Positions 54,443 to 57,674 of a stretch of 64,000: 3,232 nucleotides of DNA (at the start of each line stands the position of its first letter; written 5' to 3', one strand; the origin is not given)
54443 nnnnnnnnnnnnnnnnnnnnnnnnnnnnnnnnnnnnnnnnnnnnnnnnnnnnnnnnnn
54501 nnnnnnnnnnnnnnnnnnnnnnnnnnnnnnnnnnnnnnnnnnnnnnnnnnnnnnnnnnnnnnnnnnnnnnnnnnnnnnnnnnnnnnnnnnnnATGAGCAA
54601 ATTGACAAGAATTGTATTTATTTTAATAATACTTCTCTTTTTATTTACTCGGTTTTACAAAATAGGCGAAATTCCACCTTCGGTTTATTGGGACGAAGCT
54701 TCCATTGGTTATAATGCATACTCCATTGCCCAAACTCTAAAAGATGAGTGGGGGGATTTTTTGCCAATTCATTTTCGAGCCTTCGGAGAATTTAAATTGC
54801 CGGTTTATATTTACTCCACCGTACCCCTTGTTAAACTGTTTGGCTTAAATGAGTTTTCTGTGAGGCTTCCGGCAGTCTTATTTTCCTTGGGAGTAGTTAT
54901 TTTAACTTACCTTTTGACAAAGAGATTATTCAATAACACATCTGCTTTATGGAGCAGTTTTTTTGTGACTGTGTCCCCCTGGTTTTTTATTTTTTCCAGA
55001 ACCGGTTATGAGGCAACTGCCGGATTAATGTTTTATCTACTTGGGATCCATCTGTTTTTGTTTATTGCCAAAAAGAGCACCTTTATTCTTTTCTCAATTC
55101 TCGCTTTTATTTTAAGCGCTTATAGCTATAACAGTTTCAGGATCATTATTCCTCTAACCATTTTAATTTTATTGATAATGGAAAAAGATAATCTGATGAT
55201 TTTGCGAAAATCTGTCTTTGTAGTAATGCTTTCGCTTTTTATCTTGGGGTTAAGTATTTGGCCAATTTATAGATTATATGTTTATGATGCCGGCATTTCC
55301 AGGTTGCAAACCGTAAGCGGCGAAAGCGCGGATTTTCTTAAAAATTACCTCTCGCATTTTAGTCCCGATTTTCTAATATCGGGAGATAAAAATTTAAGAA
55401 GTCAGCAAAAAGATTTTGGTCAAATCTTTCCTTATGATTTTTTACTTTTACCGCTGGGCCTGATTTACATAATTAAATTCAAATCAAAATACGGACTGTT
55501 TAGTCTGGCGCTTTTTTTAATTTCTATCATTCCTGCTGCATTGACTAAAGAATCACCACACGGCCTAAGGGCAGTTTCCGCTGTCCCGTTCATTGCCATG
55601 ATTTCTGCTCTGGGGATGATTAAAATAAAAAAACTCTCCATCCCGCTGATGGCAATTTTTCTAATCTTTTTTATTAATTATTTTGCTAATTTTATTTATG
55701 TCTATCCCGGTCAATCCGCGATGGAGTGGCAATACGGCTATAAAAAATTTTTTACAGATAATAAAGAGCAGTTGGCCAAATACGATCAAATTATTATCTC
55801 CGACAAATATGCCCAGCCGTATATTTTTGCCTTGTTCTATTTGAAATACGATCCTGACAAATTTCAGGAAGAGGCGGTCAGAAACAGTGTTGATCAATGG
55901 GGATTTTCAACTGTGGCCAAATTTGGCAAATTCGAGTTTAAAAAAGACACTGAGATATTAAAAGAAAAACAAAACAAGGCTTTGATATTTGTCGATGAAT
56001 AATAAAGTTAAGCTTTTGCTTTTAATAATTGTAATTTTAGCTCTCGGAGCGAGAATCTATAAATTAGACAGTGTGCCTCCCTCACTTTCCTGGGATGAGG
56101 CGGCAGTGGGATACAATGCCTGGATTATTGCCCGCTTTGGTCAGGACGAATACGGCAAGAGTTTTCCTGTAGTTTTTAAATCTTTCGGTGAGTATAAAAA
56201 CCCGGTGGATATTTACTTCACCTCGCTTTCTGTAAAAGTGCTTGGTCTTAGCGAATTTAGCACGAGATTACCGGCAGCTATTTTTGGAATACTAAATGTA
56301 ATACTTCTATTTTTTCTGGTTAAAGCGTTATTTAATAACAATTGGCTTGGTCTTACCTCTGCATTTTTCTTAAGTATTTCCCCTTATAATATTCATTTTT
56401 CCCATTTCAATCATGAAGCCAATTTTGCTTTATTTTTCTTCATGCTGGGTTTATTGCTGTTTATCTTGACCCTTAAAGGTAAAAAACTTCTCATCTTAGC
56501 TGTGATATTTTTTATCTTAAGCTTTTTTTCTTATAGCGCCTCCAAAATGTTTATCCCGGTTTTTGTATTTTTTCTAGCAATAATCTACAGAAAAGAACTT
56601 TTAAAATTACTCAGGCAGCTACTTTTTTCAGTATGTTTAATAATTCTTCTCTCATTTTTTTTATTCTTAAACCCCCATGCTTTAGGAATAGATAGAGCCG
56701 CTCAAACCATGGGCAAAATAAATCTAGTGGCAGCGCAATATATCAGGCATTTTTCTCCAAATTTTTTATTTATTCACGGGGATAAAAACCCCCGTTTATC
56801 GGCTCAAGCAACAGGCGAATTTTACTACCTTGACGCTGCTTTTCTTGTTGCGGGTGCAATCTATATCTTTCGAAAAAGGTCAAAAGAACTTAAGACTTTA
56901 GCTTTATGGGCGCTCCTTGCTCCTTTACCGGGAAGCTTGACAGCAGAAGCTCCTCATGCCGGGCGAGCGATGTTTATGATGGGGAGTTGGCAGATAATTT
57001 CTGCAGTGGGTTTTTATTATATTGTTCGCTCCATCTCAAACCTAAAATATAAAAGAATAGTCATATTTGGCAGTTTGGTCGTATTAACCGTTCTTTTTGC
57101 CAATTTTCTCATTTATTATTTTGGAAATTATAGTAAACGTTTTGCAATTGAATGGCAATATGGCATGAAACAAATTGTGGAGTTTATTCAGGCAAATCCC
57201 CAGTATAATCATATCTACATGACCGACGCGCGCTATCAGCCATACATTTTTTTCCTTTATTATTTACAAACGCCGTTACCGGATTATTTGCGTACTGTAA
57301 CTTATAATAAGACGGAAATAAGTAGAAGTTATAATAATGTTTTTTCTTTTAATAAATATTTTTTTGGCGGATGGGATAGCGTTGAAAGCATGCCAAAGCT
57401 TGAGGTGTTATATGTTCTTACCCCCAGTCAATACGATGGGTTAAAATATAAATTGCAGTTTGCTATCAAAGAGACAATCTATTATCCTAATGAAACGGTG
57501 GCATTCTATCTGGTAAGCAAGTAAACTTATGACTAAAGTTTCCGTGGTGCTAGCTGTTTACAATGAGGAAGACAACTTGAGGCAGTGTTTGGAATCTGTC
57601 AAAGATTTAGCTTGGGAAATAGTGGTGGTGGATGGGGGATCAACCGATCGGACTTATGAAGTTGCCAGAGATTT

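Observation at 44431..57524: Five GT39/PMT-like paralogs, three of them in direct tandem behind a palindrome-bearing leader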

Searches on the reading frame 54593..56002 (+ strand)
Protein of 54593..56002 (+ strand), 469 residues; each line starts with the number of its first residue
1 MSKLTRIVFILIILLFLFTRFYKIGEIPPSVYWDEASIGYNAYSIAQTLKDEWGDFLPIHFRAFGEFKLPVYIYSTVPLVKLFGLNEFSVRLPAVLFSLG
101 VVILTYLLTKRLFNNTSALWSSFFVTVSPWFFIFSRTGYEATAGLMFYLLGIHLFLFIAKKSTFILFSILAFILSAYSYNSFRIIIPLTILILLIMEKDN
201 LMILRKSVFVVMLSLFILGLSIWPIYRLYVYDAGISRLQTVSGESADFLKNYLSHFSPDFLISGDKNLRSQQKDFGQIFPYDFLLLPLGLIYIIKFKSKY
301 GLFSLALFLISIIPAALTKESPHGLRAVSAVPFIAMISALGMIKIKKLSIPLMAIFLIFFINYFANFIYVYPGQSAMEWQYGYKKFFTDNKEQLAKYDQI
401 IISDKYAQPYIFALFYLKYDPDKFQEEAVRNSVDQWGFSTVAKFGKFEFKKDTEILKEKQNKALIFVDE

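Call 5: search_protein_families(library=pfam, proteins=[window:54593-56002:+], max_evalue=0.01)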
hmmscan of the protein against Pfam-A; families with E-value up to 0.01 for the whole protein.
window:54593-56002:+ (469 aa): 1 family
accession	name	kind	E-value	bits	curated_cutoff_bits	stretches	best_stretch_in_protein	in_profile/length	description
PF13231.12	PMT_2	-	5.7e-11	43.3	26.1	1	74-221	8-155/160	Dolichyl-phosphate-mannose-protein mannosyltransferase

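Call 7: search_protein_families(library=ncbifam, proteins=[window:54593-56002:+], max_evalue=0.01)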
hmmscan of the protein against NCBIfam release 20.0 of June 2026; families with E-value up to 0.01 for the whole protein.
window:54593-56002:+ (469 aa): 2 families
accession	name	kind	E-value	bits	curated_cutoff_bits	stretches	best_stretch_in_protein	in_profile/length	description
TIGR03663.1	TIGR03663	subfamily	1.2e-08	34.4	126.25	1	7-176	2-157/435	flippase activity-associated protein Agl23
TIGR04154.1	archaeo_STT3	subfamily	0.0072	14.7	450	1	90-139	99-148/831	oligosaccharyl transferase, archaeosortase A system-associated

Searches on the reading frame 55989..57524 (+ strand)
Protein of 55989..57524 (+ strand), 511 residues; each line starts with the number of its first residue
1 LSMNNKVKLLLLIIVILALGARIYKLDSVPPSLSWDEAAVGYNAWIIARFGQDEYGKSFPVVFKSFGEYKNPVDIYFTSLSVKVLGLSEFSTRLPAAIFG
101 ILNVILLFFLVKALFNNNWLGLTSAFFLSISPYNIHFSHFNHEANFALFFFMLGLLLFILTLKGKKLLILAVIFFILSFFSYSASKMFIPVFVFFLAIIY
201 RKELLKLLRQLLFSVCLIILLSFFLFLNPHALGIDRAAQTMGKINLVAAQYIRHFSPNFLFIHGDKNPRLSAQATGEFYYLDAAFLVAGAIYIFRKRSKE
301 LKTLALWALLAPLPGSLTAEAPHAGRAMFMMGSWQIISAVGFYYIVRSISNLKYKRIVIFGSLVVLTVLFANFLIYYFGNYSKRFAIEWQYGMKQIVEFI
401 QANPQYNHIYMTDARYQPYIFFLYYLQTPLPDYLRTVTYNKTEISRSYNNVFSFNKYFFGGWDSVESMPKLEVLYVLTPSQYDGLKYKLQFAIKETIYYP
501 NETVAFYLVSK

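Call 5: search_protein_families(library=pfam, proteins=[window:55989-57524:+], max_evalue=0.01)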
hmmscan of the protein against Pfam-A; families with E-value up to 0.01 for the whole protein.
window:55989-57524:+ (511 aa): 2 families
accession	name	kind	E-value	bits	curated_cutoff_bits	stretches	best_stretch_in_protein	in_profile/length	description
PF13231.12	PMT_2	-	1.6e-12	48.4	26.1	1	72-221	4-155/160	Dolichyl-phosphate-mannose-protein mannosyltransferase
PF02366.24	PMT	-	5.2e-06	26.6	22.7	1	13-232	2-239/245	Dolichyl-phosphate-mannose-protein mannosyltransferase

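Call 7: search_protein_families(library=ncbifam, proteins=[window:55989-57524:+], max_evalue=0.01)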
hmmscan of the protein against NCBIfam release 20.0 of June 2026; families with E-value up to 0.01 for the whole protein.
window:55989-57524:+ (511 aa): 2 families
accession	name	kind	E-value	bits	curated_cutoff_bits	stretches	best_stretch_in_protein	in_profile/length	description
TIGR03663.1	TIGR03663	subfamily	2.4e-11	43.3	126.25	1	10-202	3-185/435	flippase activity-associated protein Agl23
NF047440.1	LA3751_2_3_fam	subfamily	0.0024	16.8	200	1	97-313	106-320/460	LA_3751/LA_3752 family putative glycosyltransferase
